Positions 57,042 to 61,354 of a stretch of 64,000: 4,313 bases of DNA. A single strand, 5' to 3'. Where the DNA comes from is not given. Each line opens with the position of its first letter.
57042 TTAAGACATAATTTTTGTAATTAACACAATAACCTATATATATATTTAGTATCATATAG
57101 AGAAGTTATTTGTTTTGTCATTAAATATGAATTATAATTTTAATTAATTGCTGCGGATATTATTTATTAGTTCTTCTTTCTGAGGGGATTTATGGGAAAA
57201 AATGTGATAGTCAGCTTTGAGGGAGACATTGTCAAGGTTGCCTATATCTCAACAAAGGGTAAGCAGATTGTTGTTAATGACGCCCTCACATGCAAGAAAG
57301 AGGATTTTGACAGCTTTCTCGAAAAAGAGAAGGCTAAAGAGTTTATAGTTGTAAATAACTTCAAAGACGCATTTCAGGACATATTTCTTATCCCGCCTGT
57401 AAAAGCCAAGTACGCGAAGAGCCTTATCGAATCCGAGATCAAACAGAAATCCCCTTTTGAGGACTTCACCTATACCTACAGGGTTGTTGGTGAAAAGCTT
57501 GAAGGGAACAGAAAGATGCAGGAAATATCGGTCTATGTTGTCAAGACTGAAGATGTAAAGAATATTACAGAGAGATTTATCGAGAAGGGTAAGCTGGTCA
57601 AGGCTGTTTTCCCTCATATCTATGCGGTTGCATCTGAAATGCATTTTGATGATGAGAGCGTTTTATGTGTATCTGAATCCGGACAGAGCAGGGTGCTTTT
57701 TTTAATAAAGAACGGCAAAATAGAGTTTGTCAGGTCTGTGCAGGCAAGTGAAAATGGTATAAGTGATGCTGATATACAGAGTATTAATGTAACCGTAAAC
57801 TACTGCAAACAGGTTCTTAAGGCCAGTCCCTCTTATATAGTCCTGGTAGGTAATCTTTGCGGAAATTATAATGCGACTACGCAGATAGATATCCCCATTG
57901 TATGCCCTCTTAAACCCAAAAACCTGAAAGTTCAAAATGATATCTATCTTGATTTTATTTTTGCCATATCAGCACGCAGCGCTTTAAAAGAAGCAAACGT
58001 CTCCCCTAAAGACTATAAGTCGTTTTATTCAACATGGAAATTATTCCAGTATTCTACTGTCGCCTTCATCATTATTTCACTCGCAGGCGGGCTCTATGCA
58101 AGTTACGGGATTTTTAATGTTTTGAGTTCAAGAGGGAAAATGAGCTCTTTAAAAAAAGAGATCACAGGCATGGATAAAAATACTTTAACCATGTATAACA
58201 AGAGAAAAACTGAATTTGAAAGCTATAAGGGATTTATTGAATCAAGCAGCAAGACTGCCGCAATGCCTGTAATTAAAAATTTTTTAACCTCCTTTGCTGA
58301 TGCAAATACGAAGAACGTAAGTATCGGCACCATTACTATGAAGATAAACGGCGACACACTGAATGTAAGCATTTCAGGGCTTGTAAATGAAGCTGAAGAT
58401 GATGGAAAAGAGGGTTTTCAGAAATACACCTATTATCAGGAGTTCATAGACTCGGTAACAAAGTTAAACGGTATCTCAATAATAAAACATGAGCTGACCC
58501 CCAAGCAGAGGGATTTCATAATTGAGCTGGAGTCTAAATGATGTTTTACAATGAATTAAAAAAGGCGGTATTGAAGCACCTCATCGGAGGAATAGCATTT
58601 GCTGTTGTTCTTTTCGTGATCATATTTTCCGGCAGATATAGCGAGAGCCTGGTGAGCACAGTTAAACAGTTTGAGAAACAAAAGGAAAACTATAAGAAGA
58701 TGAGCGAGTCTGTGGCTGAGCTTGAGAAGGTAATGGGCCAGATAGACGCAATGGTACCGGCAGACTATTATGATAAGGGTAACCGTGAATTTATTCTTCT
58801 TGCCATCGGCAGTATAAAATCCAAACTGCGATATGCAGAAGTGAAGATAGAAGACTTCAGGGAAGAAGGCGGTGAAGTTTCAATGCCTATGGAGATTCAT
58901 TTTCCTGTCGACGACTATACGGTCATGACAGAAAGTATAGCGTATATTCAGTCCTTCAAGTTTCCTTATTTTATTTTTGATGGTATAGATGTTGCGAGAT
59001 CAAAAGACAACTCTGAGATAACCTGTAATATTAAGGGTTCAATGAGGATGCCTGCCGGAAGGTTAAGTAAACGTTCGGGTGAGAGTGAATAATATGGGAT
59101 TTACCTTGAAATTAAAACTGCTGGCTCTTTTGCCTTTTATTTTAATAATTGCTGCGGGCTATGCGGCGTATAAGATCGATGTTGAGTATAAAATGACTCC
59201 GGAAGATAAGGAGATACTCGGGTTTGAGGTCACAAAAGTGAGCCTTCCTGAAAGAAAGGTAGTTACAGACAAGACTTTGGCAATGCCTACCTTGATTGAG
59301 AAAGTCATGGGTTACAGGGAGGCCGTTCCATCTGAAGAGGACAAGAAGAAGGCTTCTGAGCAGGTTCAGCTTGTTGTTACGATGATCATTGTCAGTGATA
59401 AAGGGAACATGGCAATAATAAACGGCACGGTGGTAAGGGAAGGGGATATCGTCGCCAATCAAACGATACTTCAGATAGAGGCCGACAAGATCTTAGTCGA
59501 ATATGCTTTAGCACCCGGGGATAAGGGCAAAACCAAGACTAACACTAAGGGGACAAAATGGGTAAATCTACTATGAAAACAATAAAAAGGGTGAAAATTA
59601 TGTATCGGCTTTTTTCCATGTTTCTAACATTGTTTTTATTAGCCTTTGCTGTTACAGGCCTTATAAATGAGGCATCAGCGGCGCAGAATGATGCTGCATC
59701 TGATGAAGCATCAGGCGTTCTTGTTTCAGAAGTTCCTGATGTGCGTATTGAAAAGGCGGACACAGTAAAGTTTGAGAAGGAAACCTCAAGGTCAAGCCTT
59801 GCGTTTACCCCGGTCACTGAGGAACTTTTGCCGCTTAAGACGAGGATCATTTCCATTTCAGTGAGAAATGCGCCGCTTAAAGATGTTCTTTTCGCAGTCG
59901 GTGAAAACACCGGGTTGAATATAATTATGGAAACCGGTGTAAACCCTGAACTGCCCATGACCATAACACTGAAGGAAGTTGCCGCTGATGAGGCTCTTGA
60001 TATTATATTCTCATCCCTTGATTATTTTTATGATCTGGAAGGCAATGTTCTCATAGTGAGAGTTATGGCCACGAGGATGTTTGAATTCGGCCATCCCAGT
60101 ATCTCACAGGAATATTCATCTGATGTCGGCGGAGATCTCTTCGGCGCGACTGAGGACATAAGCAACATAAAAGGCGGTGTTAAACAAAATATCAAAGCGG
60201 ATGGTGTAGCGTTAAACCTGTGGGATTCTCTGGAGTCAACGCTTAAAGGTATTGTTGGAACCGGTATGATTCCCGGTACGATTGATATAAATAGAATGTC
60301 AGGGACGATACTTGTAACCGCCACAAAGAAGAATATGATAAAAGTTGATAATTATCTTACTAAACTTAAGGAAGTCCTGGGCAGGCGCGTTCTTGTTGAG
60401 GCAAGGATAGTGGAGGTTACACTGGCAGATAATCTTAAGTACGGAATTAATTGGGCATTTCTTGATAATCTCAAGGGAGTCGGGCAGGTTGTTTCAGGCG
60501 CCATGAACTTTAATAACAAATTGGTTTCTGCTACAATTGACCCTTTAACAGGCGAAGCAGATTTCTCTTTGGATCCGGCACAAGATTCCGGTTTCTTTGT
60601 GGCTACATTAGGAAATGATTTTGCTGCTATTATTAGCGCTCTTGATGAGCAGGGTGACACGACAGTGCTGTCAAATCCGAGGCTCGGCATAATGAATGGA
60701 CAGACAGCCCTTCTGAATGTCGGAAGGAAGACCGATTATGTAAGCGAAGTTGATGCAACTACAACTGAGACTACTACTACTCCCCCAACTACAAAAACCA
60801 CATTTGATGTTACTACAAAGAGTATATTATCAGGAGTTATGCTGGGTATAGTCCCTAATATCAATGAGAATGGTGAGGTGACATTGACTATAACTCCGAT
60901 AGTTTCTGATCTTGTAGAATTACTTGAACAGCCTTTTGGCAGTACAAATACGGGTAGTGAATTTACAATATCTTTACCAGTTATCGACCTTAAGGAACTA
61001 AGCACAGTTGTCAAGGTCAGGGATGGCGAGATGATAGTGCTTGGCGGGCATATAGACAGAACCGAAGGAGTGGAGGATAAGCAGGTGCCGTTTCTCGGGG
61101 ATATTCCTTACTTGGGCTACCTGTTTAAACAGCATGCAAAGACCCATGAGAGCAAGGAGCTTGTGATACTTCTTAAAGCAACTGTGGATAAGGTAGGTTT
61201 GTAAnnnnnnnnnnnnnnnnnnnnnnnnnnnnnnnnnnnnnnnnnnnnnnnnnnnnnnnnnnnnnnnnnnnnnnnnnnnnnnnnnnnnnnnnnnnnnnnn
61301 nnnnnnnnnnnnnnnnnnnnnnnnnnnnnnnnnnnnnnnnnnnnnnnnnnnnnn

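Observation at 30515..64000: At least 33 kb MSH-type type IV filament locus with an inflated modular pilin repertoire and its own modification block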

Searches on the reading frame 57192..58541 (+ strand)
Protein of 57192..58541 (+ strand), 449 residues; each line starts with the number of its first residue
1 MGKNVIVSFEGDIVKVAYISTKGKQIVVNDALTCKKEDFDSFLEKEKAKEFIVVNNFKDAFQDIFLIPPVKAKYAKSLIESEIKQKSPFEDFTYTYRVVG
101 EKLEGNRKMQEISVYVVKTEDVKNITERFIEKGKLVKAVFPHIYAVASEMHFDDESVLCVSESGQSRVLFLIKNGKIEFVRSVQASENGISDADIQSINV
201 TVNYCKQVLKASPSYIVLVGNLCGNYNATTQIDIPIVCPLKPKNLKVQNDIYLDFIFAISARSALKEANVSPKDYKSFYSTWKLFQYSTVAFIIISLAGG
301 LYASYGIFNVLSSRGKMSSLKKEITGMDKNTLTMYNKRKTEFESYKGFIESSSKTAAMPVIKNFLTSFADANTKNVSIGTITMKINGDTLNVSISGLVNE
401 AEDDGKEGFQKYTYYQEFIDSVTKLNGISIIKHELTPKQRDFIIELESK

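Call 10: search_protein_families(library=pfam, proteins=[window:57192-58541:+], max_evalue=0.01)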
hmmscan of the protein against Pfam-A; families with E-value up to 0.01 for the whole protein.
window:57192-58541:+ (449 aa): 0 families

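Call 22: search_protein_families(library=ncbifam, proteins=[window:57192-58541:+], max_evalue=0.01)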
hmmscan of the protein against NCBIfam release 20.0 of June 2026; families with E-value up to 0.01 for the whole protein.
window:57192-58541:+ (449 aa): 1 family
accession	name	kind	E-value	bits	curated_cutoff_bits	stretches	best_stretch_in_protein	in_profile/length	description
NF041617.1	T2SS_L_SYNERG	exception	0.0025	16.7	150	0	109-188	84-158/387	type II secretion system protein GspL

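Call 41: search_solved_structures(query=window:57192-58541:+, max_evalue=10)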
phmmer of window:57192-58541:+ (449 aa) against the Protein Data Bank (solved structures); distinct sequences matched with E-value up to 10: 0.

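Call 70: search_solved_structures(query=A6, max_evalue=10)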
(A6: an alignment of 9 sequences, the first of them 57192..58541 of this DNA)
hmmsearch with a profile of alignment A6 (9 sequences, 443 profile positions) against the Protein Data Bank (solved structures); distinct sequences matched with E-value up to 10: 9.
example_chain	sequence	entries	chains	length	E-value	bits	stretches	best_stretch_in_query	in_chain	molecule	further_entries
1c7d_A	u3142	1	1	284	0.03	16.5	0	353-419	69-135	PROTEIN (DEOXYHEMOGLOBIN (ALPHA CHAIN))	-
1abw_A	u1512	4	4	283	0.041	16.1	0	353-418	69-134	HEMOGLOBIN-BASED BLOOD SUBSTITUTE | HEMOGLOBIN | PROTEIN (DEOXYHEMOGLOBIN (ALPHA CHAIN))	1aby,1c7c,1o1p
1o1j_A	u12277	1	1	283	0.043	16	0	353-418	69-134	Hemoglobin Alpha chain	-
1o1l_A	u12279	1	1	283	0.043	16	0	353-418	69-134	Hemoglobin Alpha chain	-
1o1n_A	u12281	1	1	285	0.045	16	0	353-418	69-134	Hemoglobin Alpha chain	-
1o1m_A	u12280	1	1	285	0.046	15.9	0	353-418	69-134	Hemoglobin Alpha chain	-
5tw9_A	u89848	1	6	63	1.5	10.9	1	317-368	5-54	Iron uptake system component EfeO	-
7dy4_A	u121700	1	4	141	2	10.5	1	351-418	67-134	Hemoglobin subunit alpha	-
1xzv_A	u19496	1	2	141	2.1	10.5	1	353-418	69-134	Hemoglobin alpha chain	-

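Call 72: search_protein_families(library=pfam, alignment_id=A6, max_evalue=1)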
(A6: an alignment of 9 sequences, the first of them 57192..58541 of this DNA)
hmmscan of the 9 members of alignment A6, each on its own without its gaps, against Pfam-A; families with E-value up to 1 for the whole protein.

A. member 1, window:57192-58541:+ (449 aa): 1 family
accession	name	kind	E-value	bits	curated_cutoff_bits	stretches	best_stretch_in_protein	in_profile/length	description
PF13858.11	DUF4199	-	0.15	12.9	32.3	1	274-366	56-147/165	Protein of unknown function (DUF4199)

B. families by the number of members that match (of 9 scanned): 9 families
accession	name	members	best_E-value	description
PF05134.19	T2SSL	3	0.063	Type II secretion system (T2SS), protein L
PF01930.23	Cas_Cas4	2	0.096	Domain of unknown function DUF83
PF02489.21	Herpes_glycop_H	1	0.062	Herpesvirus glycoprotein H main domain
PF04383.19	KilA-N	1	0.11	KilA-N domain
PF13858.11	DUF4199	1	0.15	Protein of unknown function (DUF4199)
PF25044.1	DUF7789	1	0.15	Domain of unknown function (DUF7789)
PF05812.17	Herpes_BLRF2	1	0.16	Herpesvirus BLRF2 protein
PF08016.18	PKD_channel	1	0.27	Polycystin cation channel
PF05192.23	MutS_III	1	0.29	MutS domain III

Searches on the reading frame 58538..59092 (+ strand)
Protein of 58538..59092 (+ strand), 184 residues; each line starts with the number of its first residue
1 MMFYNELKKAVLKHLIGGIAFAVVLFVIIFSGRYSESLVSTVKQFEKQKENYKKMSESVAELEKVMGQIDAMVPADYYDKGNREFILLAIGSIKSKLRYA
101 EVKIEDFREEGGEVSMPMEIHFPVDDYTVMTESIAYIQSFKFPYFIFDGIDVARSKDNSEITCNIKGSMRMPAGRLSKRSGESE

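Call 10: search_protein_families(library=pfam, proteins=[window:58538-59092:+], max_evalue=0.01)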
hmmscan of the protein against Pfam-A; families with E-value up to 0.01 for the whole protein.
window:58538-59092:+ (184 aa): 1 family
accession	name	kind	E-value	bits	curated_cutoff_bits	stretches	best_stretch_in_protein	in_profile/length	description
PF17111.11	PigL_N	-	0.0019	18.1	27.2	1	23-74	9-59/209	Pigment biosynthesis cluster protein PigL N-terminal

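Call 22: search_protein_families(library=ncbifam, proteins=[window:58538-59092:+], max_evalue=0.01)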
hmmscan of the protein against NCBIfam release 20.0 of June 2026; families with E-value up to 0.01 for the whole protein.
window:58538-59092:+ (184 aa): 1 family
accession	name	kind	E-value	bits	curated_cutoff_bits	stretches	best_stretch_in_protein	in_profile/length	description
NF040682.1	PorA_Arch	equivalog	0.0014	17.7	550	1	40-116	223-291/387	pyruvate synthase subunit PorA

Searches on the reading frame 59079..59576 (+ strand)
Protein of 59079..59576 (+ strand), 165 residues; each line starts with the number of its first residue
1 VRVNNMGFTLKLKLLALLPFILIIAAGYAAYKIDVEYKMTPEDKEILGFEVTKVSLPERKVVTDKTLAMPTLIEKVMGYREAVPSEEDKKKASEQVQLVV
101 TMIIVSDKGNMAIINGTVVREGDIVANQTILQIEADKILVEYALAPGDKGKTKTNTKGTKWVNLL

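Call 10: search_protein_families(library=pfam, proteins=[window:59079-59576:+], max_evalue=0.01)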
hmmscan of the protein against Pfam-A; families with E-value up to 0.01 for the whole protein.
window:59079-59576:+ (165 aa): 1 family
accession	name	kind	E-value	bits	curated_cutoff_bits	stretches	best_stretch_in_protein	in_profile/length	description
PF16537.11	T2SSB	-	0.00018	21.5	28.4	1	111-142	19-51/60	Type II secretion system protein B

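Call 22: search_protein_families(library=ncbifam, proteins=[window:59079-59576:+], max_evalue=0.01)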
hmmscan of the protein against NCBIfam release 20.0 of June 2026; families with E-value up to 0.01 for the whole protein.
window:59079-59576:+ (165 aa): 1 family
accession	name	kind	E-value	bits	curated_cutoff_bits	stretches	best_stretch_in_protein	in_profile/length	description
TIGR03002.1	outer_YhbN_LptA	equivalog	0.0024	17.7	71.7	1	102-156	10-61/142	lipopolysaccharide transport periplasmic protein LptA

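Call 71: search_solved_structures(query=A7, max_evalue=10)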
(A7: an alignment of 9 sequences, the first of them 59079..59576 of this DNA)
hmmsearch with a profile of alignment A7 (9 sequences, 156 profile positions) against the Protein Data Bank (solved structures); distinct sequences matched with E-value up to 10: 0.

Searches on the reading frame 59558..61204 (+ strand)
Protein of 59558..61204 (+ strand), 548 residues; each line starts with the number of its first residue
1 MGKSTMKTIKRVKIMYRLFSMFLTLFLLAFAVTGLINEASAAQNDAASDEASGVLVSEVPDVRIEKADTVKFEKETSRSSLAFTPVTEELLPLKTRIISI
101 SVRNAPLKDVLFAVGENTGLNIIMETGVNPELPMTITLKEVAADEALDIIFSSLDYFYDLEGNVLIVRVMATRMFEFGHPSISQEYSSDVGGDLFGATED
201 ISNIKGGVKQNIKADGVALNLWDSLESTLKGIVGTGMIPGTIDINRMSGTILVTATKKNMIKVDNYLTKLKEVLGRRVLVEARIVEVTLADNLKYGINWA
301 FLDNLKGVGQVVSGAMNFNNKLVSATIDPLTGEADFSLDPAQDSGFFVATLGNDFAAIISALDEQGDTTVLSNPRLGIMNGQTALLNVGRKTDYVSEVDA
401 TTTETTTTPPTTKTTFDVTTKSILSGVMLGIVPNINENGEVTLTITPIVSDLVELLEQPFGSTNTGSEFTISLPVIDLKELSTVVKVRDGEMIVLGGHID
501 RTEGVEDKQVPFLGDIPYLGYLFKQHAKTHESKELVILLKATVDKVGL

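Call 10: search_protein_families(library=pfam, proteins=[window:59558-61204:+], max_evalue=0.01)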
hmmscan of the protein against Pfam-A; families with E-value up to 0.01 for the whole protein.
window:59558-61204:+ (548 aa): 2 families
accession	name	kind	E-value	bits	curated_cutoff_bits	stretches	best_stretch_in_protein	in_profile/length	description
PF00263.26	Secretin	-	7.1e-37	127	27.5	1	361-543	1-167/169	Bacterial type II and III secretion system protein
PF07660.19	STN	-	0.002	18.3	28.4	0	134-168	16-50/52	Secretin and TonB N terminus short domain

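Call 22: search_protein_families(library=ncbifam, proteins=[window:59558-61204:+], max_evalue=0.01)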
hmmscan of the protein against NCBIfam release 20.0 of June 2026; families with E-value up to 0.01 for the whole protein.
window:59558-61204:+ (548 aa): 9 families
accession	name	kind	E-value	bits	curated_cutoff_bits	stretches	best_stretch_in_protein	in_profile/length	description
TIGR02519.1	pilus_MshL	equivalog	1.2e-78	264.1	250.2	1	244-543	3-289/290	pilus (MSHA type) biogenesis protein MshL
TIGR02517.1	type_II_gspD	equivalog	1.5e-45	155.8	351.35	1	207-540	301-586/600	type II secretion system secretin GspD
TIGR02515.1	IV_pilus_PilQ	subfamily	6.4e-41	140.7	284.35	1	98-539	4-422/428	type IV pilus secretin PilQ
NF010083.0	PRK13568.1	equivalog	4e-30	104.9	554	1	95-540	25-413/419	DNA uptake porin HofQ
TIGR02520.1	pilus_B_mal_scr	equivalog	1.9e-25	89.4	287.65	1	198-508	207-482/513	PilN family type IVB pilus formation outer membrane protein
TIGR02516.1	type_III_yscC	equivalog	5.7e-21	74.6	238.45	1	246-542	205-459/463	type III secretion system outer membrane ring subunit SctC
NF042912.1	Amuc_1098_fam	equivalog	7.9e-20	70.5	750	2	400-543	643-795/805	Amuc_1098 family type IV pilus outer membrane protein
NF007851.2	PRK10560.1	exception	5.1e-16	58.5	598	1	475-539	340-404/412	DNA uptake porin HofQ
NF011873.0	PRK15346.1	equivalog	1.7e-12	46.8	524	1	253-545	249-495/499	EscC/YscC/HrcC family type III secretion system outer membrane ring protein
